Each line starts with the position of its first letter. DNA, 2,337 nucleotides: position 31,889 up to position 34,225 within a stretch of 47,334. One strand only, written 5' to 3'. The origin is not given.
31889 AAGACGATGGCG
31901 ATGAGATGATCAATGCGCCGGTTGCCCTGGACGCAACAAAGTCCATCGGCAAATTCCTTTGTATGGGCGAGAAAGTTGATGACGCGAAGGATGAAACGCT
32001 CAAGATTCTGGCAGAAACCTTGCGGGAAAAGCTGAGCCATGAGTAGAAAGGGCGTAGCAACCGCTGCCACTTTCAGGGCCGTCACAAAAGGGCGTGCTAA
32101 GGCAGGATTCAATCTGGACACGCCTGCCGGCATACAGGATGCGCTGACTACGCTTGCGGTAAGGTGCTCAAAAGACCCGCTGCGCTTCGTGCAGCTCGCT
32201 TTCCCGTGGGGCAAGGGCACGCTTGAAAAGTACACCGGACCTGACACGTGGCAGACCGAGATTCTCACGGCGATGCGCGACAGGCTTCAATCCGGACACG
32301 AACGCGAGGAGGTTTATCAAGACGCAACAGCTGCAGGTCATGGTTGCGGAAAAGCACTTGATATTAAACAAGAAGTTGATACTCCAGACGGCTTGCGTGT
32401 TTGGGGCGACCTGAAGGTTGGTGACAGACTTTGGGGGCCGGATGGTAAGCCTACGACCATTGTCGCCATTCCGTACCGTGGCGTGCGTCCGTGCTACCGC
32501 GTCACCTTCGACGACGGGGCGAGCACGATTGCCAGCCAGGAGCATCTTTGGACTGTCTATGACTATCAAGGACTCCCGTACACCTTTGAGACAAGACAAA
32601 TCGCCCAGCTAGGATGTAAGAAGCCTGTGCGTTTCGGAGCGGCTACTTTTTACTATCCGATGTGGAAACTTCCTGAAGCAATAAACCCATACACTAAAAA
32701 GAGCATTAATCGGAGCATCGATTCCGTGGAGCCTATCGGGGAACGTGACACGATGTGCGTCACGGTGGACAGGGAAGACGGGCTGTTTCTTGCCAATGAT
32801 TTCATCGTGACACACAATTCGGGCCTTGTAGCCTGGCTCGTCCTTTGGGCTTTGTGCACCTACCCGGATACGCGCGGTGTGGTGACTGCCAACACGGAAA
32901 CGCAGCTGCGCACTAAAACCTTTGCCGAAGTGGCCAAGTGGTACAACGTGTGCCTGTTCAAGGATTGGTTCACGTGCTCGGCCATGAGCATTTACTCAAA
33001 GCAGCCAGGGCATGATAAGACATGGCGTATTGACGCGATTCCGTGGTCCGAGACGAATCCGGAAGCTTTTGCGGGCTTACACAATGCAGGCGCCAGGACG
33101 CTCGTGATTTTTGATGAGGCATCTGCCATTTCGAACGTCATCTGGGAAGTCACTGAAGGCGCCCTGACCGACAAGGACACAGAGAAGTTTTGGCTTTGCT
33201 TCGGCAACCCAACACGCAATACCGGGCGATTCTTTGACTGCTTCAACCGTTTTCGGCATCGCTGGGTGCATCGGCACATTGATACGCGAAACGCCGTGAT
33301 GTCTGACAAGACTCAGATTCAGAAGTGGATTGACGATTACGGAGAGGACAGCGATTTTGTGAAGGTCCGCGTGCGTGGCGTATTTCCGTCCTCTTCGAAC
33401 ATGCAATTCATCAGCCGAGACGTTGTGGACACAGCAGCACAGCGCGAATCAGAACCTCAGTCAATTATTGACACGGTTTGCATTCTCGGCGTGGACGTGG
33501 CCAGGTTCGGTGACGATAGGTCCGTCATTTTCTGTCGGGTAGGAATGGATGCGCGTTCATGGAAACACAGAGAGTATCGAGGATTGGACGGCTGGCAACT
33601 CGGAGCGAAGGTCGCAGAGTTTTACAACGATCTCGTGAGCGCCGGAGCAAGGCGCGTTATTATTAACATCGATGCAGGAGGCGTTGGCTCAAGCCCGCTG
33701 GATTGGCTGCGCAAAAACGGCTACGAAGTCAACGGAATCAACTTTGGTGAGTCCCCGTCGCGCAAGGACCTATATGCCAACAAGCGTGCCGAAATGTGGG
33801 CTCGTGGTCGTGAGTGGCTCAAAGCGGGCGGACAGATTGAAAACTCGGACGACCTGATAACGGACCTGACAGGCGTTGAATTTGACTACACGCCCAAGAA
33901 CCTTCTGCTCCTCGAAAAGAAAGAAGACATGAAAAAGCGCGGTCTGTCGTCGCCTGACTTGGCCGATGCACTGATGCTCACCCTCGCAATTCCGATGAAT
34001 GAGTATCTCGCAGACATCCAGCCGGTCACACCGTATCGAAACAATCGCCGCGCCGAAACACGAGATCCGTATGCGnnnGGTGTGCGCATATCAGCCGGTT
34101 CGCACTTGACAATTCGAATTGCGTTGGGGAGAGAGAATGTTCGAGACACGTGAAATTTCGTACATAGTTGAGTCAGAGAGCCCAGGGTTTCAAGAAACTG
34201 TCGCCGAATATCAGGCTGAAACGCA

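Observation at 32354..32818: Class 3-type (Ala1, W-C-T motif) mini-intein splitting the Walker A loop of the large terminase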

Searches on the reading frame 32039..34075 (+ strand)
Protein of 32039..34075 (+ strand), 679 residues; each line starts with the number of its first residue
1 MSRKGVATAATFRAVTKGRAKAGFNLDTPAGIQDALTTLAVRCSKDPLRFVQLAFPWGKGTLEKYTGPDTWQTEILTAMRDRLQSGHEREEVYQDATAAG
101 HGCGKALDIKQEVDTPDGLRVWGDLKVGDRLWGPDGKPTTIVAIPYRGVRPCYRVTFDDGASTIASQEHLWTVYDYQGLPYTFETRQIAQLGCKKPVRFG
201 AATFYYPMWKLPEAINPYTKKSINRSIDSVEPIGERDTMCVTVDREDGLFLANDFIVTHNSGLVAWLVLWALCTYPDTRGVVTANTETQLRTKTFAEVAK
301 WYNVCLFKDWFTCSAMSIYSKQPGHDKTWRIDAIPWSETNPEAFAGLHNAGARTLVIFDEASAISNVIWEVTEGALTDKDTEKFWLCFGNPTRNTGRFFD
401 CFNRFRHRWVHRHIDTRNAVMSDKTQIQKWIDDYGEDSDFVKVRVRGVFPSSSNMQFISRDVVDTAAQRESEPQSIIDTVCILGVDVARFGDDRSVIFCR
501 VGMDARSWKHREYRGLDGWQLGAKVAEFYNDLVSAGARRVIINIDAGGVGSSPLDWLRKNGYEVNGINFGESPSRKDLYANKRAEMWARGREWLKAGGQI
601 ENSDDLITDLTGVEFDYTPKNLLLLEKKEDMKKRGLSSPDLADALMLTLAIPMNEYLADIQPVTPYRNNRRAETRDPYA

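Call 3: search_protein_families(library=pfam, proteins=[window:32039-34075:+], max_evalue=1)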
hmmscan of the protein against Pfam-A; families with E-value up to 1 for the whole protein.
window:32039-34075:+ (679 aa): 1 family
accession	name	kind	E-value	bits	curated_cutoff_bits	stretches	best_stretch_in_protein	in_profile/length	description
PF05203.21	Hom_end_hint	-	0.018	15.4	32.1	1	124-159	20-54/228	Hom_end-associated Hint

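Call 4: search_protein_families(library=ncbifam, proteins=[window:32039-34075:+], max_evalue=1)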
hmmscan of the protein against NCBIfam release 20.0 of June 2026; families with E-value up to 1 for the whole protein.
window:32039-34075:+ (679 aa): 1 family
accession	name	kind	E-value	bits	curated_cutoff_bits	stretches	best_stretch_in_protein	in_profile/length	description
NF038136.1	rSAM_Rv_intein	exception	0.011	14.7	700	1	100-170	70-147/574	intein-containing Rv2578c family radical SAM protein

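Call 10: find_homologous_proteins(query=window:32039-34075:+)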
Query window:32039-34075:+ (679 aa): 6981 proteins with E <= 0.001 among 8000 candidates; the best 120 are listed.
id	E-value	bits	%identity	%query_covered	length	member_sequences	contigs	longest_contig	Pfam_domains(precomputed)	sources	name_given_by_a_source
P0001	0.0e+0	1592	99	100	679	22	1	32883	-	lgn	-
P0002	0.0e+0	1271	80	98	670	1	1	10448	-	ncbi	-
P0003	0.0e+0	1202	84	69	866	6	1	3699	PF14528.12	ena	-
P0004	0.0e+0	1190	99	62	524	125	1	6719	-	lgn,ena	-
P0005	0.0e+0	1042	86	62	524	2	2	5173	-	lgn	-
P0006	2.4e-283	960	82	62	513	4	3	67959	-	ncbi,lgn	-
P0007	6.5e-282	955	67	68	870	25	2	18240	-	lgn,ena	-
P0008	2.4e-276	937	85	68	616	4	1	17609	PF05204.20,PF14528.12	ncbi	-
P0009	2.0e-262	891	63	68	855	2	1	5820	PF14528.12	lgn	-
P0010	5.3e-225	767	69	62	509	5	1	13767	-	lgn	-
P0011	8.4e-221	753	67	62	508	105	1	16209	-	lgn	-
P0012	1.1e-220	753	68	62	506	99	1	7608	-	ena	-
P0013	1.2e-220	753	67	62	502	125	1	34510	-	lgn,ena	-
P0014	4.7e-218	744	66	62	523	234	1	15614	-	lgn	-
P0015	1.2e-217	743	56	90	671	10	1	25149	-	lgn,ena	-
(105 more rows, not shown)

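Call 11: search_dna_similar(query=window:32039-34075:+, collection=phages, mode=protein, max_rows=30)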
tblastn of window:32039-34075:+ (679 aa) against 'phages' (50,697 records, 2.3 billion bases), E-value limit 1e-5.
Records with a match: 653; places in all: 674; records where one place covers at least 80% of the query: 4.
Best place of each record, by identity: <60% 653.
By first word of the organism name: Mycobacterium 281; Vibrio 52; Escherichia 51; Pseudomonas 25; Salmonella 20; Clostridium 20; Klebsiella 19; Xanthomonas 16; Liberibacter 14; Arthrobacter 13; and 56 more.
By host as written in the record: Mycobacterium smegmatis mc2 155 216; - 75; Mycobacterium smegmatis mc#155 32; Escherichia coli 20; Klebsiella pneumoniae 15; Arthrobacter sp. ATCC 21022 13; Mycobacterium smegmatis mc2155 11; Pseudomonas aeruginosa 9; and 151 more.
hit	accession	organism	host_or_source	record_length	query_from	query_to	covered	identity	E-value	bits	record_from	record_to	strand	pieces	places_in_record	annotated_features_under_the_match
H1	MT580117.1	Salmonella phage 66FD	Salmonella enterica subsp. enterica ...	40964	44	655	90%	42.5%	2e-102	449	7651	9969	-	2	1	terminase large subunit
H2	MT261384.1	Salmonella virus PAT1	Salmonella enterica subsp. enterica ...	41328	44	655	90%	42.5%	2e-102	449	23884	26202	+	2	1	terminase large subunit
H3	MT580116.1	Salmonella phage 65FD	Salmonella enterica subsp. enterica ...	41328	44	655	90%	42.5%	2e-102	449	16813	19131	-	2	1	terminase large subunit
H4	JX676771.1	Pseudomonas phage AF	soil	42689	7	653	74%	45.8%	4e-95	394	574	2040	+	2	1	putative terminase large subunit | putative terminase small subunit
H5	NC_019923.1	Pseudomonas phage AF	soil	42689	7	653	74%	45.8%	4e-95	394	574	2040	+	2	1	putative terminase large subunit | terminase small subunit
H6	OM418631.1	Pseudomonas phage UFJF_PfDIW6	Pseudomonas fluorescens UFV 041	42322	32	679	73%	45.0%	1e-96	389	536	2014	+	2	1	terminase large subunit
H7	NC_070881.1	Pseudomonas phage UFJF_PfDIW6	Pseudomonas fluorescens UFV 041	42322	32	679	73%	45.0%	1e-96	389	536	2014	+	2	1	terminase large subunit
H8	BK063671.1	Caudoviricetes sp. vir555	Methanomicrobiales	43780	46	654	67%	46.1%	7e-91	373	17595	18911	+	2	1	hypothetical protein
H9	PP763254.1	Acinetobacter phage Ab9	Acinetobacter baumannii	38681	29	669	72%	42.6%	2e-81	352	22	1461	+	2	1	hypothetical protein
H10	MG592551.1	Vibrio phage 1.185.O._10N.286.49.C2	Vibrio sp.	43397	199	671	70%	42.4%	2e-86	302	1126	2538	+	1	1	terminase-like family protein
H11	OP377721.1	Salmonella phage BIS08P22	Salmonella enterica subsp. enterica ...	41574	46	670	69%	42.6%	1e-73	324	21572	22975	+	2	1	terminase large subunit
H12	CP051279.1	Salmonella phage ST-35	Salmonella enterica subsp. enterica ...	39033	46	670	69%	42.6%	2e-73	324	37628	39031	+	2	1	record has no annotation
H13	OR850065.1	Staphylococcus phage SA 1298 Kay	Staphylococcus aureus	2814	46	670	69%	42.4%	2e-75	325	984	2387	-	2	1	record has no annotation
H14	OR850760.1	Salmonella phage S.Inf 5-2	Salmonella enterica subsp. enterica ...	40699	46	670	69%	42.4%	7e-74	325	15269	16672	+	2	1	record has no annotation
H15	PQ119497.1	Cobetia phage Carin1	Cobetia marina DSMZ4741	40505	28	653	70%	41.9%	8e-76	330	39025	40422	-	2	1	terminase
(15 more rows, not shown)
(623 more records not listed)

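Call 18: find_encoding_contigs(protein=P0004, flank=10000, max_places=4)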
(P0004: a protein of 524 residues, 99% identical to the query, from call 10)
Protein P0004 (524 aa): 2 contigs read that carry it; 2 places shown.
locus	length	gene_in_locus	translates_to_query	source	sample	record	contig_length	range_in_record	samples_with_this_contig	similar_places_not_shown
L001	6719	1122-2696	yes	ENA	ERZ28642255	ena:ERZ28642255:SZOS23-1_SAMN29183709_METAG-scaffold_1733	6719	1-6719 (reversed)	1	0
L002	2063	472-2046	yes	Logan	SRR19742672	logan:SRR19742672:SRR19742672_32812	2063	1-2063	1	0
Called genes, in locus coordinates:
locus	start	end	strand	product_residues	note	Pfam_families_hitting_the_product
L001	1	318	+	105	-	?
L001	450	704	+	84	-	-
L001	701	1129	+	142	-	PF03592:Terminase_2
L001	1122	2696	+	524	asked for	-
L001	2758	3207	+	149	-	-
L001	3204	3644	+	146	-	-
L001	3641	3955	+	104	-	-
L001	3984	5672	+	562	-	PF12236:Head-tail_con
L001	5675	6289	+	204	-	-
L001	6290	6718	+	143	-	?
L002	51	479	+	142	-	PF03592:Terminase_2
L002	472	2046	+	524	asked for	-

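Call 34: get_annotated_region(hit=H2, flank=1500)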
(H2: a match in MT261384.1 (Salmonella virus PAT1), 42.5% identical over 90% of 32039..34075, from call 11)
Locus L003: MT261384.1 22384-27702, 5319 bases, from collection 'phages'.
description: Salmonella virus PAT1, complete genome.
organism: Salmonella virus PAT1 (NCBI taxid 2723763)
taxonomy: Viruses; Duplodnaviria; Heunggongvirae; Uroviricota; Caudoviricetes; Uetakevirus
host: Salmonella enterica subsp. enterica serovar Heidelberg; source: feces of poultry; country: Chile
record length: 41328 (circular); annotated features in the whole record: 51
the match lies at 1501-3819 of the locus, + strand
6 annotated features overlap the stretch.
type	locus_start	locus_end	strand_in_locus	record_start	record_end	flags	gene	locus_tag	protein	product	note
CDS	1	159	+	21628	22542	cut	-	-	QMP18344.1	hypothetical protein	FIG00639676: hypothetical protein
CDS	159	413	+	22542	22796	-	-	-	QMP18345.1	hypothetical protein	-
CDS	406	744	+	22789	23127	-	-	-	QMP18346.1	hypothetical protein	FIG00640949: hypothetical protein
CDS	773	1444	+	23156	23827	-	-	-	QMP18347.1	terminase small subunit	-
CDS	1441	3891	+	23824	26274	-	-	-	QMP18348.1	terminase large subunit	-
CDS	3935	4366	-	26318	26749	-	-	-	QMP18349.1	hypothetical protein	-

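Call 38: find_encoding_contigs(protein=P0015, flank=8000, max_places=2)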
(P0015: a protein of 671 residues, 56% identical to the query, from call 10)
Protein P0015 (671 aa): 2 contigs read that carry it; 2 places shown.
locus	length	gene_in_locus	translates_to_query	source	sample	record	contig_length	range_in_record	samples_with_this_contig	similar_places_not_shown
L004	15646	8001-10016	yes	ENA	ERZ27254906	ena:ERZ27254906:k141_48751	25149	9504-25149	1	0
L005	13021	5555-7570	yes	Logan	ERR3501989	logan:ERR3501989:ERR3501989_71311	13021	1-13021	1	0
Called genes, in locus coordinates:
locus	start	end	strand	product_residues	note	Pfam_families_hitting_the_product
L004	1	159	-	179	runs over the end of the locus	-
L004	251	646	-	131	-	-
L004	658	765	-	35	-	-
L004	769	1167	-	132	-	-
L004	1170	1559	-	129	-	-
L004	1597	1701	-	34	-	-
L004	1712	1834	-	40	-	-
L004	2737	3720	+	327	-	PF20901:Sf6_terminase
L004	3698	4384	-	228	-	PF13443:HTH_26 (weak), PF01381:HTH_3, PF13560:HTH_31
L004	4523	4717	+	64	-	-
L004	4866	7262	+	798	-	PF09250:Prim-Pol, PF08707:PriCT_2, PF08706:D5_N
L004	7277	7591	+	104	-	-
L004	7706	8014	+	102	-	-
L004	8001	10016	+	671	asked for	-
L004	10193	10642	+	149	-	-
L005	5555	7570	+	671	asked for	-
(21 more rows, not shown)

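Call 39: find_encoding_contigs(protein=P0002, flank=8000, max_places=2)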
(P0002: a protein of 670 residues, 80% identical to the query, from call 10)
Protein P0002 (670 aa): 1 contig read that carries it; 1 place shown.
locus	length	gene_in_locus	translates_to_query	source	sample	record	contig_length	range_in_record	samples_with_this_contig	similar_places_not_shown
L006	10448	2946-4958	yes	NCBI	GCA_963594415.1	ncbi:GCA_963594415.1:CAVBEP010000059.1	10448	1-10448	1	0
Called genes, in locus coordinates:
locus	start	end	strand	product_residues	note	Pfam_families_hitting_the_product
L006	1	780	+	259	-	?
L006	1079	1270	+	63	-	-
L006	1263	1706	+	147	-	-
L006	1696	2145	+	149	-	PF05866:RusA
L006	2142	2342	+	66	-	-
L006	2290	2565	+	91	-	-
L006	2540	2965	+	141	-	PF03592:Terminase_2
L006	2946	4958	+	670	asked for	-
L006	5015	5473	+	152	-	PF00583:Acetyltransf_1 (weak)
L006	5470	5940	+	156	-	-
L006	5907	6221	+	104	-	-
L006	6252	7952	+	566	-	PF12236:Head-tail_con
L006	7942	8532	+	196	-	PF24072:T7_gp14 (weak)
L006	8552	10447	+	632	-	?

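Call 48: search_protein_families(library=pfam, proteins=[P0003], max_evalue=0.01)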
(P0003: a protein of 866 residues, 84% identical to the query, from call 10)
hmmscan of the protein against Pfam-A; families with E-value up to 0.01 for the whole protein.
P0003 (866 aa): 2 families
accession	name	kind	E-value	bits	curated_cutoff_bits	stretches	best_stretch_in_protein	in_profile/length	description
PF14528.11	LAGLIDADG_3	-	2.5e-09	37.7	22.5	1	309-365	2-64/82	LAGLIDADG-like domain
PF05204.19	Hom_end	-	5.5e-05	23.7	21.1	1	303-381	7-82/110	Homing endonuclease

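Call 54: search_solved_structures(query=A2, max_evalue=1, show_alignments=2)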
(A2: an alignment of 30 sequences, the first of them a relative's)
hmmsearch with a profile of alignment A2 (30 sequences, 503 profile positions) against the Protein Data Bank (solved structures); distinct sequences matched with E-value up to 1: 12.
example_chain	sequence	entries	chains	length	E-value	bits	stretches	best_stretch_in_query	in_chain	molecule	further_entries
5c10_A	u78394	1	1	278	0.0036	19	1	428-474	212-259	Gene 2 protein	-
4idh_A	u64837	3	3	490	0.028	16.1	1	428-474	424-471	Gene 2 protein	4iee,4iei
4ife_A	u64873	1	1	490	0.028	16.1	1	428-474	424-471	Gene 2 protein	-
5c12_A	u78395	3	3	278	0.041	15.5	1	428-474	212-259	Gene 2 protein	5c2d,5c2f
5c15_A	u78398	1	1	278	0.072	14.7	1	428-474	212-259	Gene 2 protein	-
8dkr_B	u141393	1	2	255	0.093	14.4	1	428-473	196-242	Large terminase protein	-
4nfb_A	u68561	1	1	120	0.11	14.1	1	316-346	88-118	Paired immunoglobulin-like type 2 receptor alpha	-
3wuz_A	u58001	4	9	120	0.11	14.1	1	316-346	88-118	Paired immunoglobulin-like type 2 receptor alpha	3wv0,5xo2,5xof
9pd2_A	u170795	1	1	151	0.18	13.4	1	316-346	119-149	Paired immunoglobulin-like type 2 receptor alpha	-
5j22_A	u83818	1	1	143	0.39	12.3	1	404-468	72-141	Thermonuclease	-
3to3_A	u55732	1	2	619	0.52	11.9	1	192-257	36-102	Petrobactin biosynthesis protein AsbB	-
2pr7_A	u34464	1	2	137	0.54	11.8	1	354-387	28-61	Haloacid dehalogenase/epoxide hydrolase family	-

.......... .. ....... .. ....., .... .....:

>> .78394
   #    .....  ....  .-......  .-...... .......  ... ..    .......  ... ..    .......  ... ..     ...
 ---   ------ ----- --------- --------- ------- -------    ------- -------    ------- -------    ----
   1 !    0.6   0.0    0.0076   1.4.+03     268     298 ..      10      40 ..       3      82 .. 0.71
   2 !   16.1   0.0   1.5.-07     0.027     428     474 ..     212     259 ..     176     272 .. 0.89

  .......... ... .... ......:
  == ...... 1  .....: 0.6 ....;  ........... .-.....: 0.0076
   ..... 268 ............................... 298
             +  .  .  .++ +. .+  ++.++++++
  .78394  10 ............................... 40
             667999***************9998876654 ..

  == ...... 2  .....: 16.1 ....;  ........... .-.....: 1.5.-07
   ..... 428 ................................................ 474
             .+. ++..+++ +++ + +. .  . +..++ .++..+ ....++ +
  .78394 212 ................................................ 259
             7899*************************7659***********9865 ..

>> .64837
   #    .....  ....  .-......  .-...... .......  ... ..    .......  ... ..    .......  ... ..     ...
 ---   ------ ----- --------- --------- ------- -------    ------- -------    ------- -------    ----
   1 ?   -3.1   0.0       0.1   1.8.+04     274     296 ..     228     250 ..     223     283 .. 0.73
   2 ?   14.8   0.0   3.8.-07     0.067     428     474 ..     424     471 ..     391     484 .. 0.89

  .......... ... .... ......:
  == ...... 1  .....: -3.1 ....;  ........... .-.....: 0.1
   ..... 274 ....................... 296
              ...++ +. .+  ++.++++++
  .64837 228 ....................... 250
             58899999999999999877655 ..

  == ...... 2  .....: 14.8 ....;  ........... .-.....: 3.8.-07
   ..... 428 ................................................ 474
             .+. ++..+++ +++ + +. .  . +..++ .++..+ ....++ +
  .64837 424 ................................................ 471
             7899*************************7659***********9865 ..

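Call 56: find_related_loci(query=window:32039-34075:+, collection=genome_contigs, flank=3000)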
Query window:32039-34075:+ (679 aa) in genome_contigs; peptide patterns used: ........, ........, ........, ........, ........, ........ (x = any residue, [..] = any of these).
136 stretches matched a pattern; 87 encode a relative of the query (tblastn E <= 1e-3); the best 80 are kept; 80 distinct loci.
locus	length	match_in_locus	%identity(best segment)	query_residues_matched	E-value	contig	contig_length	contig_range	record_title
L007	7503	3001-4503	82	25-679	0e+0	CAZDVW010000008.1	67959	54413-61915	MAG TPA_asm: uncultured Sutterella sp. isolate binchicken_co370_239 genome assembly, contig: NODE_565_length_67959_cov_9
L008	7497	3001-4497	65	24-678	0e+0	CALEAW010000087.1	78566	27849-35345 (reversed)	MAG TPA_asm: uncultured Sutterella sp. isolate ERR912023_bin.47_CONCOCT_v1.1_MAG genome assembly, contig: ERZ826016.191,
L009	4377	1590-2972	52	40-653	1e-129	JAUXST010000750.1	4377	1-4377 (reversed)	MAG: Reyranella sp. isolate C13_concoct.bin.131 C13_k141_337984, whole genome shotgun sequence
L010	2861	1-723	83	439-679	7e-133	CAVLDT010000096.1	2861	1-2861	Duodenibacillus sp. isolate H07616-L1_cleanbin_000002 genome assembly, contig: Spades_H07616-L1_contig_21776, whole geno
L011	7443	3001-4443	48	41-676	3e-126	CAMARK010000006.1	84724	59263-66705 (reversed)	MAG: Reyranella massiliensis 521 isolate LH-02apr19-128 genome assembly, contig: LH-02apr19-C314, whole genome shotgun s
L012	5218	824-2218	52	42-662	4e-125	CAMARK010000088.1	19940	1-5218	MAG: Reyranella massiliensis 521 isolate LH-02apr19-128 genome assembly, contig: LH-02apr19-C5819, whole genome shotgun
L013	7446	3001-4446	51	36-679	5e-125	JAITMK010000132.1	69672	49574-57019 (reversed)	MAG: Azoarcus sp. isolate Pmx449_bin12 k119_2914284, whole genome shotgun sequence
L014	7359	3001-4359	52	46-654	3e-125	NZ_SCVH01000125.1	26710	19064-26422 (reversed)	MAG: Reyranella sp. isolate GW715_bin.46 GW715_bin.46-98538, whole genome shotgun sequence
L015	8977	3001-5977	51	42-662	3e-124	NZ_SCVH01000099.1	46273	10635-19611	MAG: Reyranella sp. isolate GW715_bin.46 GW715_bin.46-85598, whole genome shotgun sequence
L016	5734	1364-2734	53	36-653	2e-123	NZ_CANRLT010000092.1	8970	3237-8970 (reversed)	MAG: uncultured Mailhella sp. isolate Lapin-011__bin51 Lapin-011__NODE_8830_length_8970_cov_3.585292, whole genome shotg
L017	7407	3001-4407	48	46-666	2e-122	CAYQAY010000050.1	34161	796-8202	MAG TPA_asm: uncultured Reyranella sp. isolate binchicken_co319_117 genome assembly, contig: NODE_1588_length_34161_cov_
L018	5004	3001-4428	51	32-660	1e-121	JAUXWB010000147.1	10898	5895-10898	MAG: Reyranella sp. isolate C15_maxbin.057_sub C15_k141_428138, whole genome shotgun sequence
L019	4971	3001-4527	50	5-666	8e-122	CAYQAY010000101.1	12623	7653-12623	MAG TPA_asm: uncultured Reyranella sp. isolate binchicken_co319_117 genome assembly, contig: NODE_6168_length_12623_cov_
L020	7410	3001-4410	50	36-668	2e-121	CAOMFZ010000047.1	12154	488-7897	MAG TPA_asm: uncultured Mailhella sp. isolate MGBC121537 genome assembly, contig: MGBC121537.47, whole genome shotgun se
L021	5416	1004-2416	51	42-662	2e-121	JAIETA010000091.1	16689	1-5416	MAG: Reyranella sp. isolate co.spades.METABAT.2.5kb_153 c_000000435062, whole genome shotgun sequence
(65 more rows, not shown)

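Call 64: predict_structure(alignment_id=A2)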
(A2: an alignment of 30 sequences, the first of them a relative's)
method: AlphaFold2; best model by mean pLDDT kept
length: 524 residues; sequences in the alignment: 30
mean_pLDDT: 83.5   pTM: 0.56
mean pLDDT of the five models: 83.5, 83.0, 81.9, 80.2, 79.9
residues with pLDDT >= 90: 216; 70-90: 241; 50-70: 28; < 50: 39
segments of 3 or more residues with pLDDT < 50: 1-21, 505-519
pLDDT, mean of each block of 10 residues (from residue 1): 39 43 80 91 94 92 89 95 83 92 90 94 88 85 94 92 89 86 67 80 88 86 87 85 84 89 88 87 84 72 85 79 91 76 93 90 90 94 92 84 92 90 91 93 88 87 82 77 88 89 52 43 48
secondary structure, 60 per line:
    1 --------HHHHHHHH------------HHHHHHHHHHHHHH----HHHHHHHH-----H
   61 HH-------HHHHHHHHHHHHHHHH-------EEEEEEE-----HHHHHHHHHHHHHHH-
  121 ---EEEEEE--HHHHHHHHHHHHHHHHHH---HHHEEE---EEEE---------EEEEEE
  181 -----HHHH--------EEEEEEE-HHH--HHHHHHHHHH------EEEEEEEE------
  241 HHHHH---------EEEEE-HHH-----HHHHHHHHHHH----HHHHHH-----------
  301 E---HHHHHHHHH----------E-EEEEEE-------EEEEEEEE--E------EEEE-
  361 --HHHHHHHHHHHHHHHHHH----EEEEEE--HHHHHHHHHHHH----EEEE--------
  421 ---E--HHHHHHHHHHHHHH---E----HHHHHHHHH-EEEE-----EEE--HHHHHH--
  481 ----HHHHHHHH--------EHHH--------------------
elements in order: H9-16 H29-42 H47-54 H70-85 E93-99 H105-119 E124-129 H132-149 E156-158 E162-165 E175-180 H186-189 E198-204 H211-220 E227-234 H241-245 E255-259 H269-279 H284-289 H305-313 E326-331 E339-346 E356-359 H363-380 E385-390 H393-404 E409-412 H427-440 H449-457 E459-462 E468-470 H473-478 H485-492
